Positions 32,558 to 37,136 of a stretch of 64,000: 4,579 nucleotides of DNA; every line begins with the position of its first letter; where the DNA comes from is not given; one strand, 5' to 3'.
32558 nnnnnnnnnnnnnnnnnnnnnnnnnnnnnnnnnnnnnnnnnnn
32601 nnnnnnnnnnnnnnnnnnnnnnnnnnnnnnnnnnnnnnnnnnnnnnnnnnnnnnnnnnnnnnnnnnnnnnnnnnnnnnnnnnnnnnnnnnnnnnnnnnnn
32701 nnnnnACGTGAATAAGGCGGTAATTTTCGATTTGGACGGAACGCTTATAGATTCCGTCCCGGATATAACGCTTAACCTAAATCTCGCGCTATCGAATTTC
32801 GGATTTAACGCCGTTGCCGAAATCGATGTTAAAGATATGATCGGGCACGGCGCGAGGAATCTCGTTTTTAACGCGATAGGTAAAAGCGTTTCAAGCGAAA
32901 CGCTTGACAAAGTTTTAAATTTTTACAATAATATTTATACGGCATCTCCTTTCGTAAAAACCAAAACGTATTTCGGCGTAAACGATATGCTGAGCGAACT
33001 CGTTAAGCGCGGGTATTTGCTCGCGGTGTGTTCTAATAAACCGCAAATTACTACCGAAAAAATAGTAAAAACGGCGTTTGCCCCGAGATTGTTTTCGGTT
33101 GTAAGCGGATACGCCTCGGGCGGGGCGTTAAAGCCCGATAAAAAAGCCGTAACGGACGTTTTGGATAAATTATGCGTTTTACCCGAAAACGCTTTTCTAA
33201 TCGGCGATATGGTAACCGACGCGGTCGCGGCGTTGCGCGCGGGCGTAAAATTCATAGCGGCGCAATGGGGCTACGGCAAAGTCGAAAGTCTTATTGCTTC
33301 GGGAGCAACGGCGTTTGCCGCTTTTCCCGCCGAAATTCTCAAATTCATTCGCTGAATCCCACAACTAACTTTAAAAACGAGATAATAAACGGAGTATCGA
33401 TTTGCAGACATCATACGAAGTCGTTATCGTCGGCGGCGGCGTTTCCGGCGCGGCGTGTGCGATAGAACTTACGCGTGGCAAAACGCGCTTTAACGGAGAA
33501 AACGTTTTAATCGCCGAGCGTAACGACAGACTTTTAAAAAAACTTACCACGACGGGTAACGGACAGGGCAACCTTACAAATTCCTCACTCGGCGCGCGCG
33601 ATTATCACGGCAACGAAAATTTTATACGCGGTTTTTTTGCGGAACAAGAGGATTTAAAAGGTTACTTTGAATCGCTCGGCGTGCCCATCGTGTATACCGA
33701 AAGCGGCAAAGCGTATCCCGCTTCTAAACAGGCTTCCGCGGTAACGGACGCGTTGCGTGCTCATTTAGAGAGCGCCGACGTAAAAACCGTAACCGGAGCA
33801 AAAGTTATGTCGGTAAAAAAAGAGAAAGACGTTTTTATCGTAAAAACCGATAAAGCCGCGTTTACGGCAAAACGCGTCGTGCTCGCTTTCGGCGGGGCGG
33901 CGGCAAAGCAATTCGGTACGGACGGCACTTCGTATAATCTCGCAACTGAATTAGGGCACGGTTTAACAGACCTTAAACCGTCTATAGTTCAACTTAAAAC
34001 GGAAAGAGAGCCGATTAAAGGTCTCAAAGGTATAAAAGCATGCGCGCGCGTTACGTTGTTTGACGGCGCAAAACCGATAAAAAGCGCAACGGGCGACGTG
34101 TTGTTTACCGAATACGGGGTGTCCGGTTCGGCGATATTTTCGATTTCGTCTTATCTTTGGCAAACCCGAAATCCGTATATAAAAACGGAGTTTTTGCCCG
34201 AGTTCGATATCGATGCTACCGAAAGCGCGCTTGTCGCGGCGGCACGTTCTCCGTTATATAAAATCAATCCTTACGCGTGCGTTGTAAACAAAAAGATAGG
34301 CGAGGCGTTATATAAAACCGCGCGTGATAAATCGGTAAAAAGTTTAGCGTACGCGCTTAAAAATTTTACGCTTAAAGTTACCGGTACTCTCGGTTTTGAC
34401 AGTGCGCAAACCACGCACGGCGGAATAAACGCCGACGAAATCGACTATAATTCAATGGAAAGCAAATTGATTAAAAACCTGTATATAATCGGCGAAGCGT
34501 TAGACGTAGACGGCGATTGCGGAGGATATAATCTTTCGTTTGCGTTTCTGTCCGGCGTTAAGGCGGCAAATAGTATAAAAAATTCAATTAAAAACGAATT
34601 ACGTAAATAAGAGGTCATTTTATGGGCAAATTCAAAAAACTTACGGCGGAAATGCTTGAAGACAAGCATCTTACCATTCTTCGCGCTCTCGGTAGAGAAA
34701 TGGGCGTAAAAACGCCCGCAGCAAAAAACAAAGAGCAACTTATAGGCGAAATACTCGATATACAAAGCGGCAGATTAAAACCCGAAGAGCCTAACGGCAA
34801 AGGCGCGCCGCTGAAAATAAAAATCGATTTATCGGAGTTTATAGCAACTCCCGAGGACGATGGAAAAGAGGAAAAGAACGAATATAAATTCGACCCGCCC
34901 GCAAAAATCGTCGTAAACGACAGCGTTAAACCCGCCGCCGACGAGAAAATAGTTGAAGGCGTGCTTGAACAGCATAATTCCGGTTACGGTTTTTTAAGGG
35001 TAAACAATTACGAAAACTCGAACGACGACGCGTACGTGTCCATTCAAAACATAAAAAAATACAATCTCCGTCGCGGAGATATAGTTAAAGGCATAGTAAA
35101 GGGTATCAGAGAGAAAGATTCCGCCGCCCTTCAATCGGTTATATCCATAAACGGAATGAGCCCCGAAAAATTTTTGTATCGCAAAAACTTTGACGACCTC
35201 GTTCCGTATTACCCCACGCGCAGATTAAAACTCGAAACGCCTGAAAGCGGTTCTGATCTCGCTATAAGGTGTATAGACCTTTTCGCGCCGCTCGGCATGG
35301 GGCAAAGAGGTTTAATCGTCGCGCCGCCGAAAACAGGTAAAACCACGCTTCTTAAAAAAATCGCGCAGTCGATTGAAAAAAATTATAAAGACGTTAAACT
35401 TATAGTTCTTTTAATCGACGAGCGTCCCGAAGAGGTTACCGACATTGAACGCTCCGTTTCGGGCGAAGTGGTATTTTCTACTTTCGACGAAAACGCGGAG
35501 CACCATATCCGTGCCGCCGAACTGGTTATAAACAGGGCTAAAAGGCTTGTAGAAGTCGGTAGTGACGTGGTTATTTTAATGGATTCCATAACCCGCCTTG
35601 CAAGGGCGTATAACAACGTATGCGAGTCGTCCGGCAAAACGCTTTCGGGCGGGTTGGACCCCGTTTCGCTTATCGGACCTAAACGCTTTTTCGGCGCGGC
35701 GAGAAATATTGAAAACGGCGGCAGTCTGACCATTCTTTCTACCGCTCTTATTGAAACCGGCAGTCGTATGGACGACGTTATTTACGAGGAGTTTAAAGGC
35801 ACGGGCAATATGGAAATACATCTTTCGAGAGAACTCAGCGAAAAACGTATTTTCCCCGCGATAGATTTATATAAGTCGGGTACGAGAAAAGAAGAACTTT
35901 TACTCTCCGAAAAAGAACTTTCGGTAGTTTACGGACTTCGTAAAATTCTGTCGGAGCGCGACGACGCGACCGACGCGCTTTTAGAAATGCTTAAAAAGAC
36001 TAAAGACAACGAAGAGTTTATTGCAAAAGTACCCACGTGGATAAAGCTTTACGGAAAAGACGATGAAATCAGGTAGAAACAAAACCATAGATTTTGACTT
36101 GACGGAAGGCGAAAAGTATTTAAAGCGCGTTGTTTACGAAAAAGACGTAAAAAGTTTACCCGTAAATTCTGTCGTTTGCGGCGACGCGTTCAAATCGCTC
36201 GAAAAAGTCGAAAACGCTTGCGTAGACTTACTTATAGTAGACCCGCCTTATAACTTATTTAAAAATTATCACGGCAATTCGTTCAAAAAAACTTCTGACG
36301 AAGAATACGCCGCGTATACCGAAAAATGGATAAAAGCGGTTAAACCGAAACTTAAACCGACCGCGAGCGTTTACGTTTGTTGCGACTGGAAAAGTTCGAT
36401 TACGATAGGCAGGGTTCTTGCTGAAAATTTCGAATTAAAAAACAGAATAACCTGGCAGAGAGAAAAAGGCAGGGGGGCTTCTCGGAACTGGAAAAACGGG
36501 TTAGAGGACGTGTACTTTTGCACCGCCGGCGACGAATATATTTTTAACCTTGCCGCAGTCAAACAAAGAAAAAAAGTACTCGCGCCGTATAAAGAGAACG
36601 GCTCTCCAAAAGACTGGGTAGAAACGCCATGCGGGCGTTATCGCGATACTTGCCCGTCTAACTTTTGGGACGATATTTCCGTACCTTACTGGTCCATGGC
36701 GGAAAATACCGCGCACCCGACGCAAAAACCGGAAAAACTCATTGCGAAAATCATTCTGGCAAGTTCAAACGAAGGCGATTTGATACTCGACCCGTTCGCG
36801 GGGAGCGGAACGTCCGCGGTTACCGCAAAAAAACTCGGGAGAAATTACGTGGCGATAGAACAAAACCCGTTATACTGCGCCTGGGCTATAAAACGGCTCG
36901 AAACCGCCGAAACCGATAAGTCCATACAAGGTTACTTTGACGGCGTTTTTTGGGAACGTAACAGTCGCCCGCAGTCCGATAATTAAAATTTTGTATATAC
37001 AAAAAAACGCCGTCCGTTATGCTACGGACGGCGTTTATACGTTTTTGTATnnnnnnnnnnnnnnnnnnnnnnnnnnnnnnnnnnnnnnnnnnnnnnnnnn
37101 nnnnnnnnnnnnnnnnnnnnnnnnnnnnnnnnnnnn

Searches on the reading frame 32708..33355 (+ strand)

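Call 38: search_protein_families(library=pfam, proteins=[window:32708-33355:+], max_evalue=0.001)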
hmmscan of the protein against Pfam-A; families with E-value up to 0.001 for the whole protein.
window:32708-33355:+ (215 aa): 4 families
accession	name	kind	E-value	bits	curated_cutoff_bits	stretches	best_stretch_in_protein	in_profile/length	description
PF13419.12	HAD_2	-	2e-29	103.4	23.8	1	5-185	1-178/178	Haloacid dehalogenase-like hydrolase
PF00702.32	Hydrolase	-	1.3e-17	65.3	26.4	1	3-179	2-191/191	haloacid dehalogenase-like hydrolase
PF13242.12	Hydrolase_like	-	3.3e-06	27.3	22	1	142-195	4-58/75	HAD-hyrolase-like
PF12710.13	HAD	-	1.2e-05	26.3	27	1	5-171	1-184/189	haloacid dehalogenase-like hydrolase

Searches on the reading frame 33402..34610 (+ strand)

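Call 38: search_protein_families(library=pfam, proteins=[window:33402-34610:+], max_evalue=0.001)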
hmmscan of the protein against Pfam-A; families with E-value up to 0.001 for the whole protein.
window:33402-34610:+ (402 aa): 10 families
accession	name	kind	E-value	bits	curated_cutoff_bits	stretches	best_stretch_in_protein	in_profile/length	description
PF03486.20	HI0933_like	-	8.3e-56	189.6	50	1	6-390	2-243/244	HI0933-like protein Rossmann domain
PF22780.1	HI0933_like_1st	-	5e-16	59.4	27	1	193-336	2-164/165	HI0933-like protein barrel and H2TH domain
PF01266.30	DAO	-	1.1e-11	45.3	27.9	1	7-110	2-96/353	FAD dependent oxidoreductase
PF13738.12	Pyr_redox_3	-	9e-09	35.4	30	1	92-164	58-133/305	Pyridine nucleotide-disulphide oxidoreductase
PF07992.20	Pyr_redox_2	-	1.1e-08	35.4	26.1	1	5-176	1-119/291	Pyridine nucleotide-disulphide oxidoreductase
PF13454.12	NAD_binding_9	-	5.1e-06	27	21.8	1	8-164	1-153/155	FAD-NAD(P)-binding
PF00890.30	FAD_binding_2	-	0.00017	21.4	20.4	0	7-26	2-21/414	FAD binding domain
PF13450.12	NAD_binding_8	-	0.00029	21.5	21.9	1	9-44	1-31/68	NAD(P)-binding Rossmann-like domain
PF00070.33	Pyr_redox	-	0.00055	20.8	22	0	7-48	2-38/82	Pyridine nucleotide-disulphide oxidoreductase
PF12831.13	FAD_oxidored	-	0.00086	19.1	27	1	6-160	1-141/416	FAD dependent oxidoreductase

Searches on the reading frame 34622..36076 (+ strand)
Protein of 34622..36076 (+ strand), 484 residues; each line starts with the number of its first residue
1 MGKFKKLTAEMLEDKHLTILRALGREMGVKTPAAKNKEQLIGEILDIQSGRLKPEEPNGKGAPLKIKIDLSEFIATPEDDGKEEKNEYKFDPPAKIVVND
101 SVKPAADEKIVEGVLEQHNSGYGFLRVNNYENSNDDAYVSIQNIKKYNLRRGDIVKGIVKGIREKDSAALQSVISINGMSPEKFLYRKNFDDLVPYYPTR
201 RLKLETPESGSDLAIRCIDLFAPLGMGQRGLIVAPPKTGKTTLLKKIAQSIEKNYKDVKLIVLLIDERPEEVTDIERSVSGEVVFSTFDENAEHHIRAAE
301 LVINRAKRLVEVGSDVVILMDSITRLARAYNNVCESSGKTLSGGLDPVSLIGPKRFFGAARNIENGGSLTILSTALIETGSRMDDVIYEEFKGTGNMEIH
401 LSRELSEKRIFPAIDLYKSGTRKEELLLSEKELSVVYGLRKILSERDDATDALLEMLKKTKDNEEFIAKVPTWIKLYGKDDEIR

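Call 38: search_protein_families(library=pfam, proteins=[window:34622-36076:+], max_evalue=0.001)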
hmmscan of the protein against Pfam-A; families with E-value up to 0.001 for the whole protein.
window:34622-36076:+ (484 aa): 3 families
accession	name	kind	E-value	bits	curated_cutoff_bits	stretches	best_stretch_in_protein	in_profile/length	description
PF00006.31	ATP-synt_ab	-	4.1e-28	98.9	29.5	1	215-419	2-211/213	ATP synthase alpha/beta family, nucleotide-binding domain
PF07497.18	Rho_RNA_bind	-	4e-21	75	27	1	111-182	1-73/73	Rho termination factor, RNA-binding domain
PF07498.18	Rho_N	-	0.00025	21.4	24.9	1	12-48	2-38/43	Rho termination factor, N-terminal domain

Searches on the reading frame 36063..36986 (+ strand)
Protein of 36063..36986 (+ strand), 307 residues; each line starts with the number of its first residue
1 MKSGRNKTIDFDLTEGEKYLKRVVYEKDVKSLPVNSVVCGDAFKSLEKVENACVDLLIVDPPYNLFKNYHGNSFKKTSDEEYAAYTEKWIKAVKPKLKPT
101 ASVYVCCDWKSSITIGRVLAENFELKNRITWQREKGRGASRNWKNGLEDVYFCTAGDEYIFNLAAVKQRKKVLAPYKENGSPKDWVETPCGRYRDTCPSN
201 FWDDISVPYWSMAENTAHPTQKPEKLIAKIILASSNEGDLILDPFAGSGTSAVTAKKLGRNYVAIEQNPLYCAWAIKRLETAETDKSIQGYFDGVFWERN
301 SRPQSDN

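Call 38: search_protein_families(library=pfam, proteins=[window:36063-36986:+], max_evalue=0.001)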
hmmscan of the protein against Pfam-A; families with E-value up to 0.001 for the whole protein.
window:36063-36986:+ (307 aa): 3 families
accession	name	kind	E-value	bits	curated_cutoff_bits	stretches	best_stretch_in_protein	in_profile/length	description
PF01555.25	N6_N4_Mtase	-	5.1e-43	148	26.7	1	54-275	1-219/221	DNA methylase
PF01170.24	UPF0020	-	0.00011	22.4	22.3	0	232-277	23-65/197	RMKL-like, methyltransferase domain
PF02086.21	MethyltransfD12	-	0.0004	20.6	22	0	29-81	155-206/253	D12 class N6 adenine-specific DNA methyltransferase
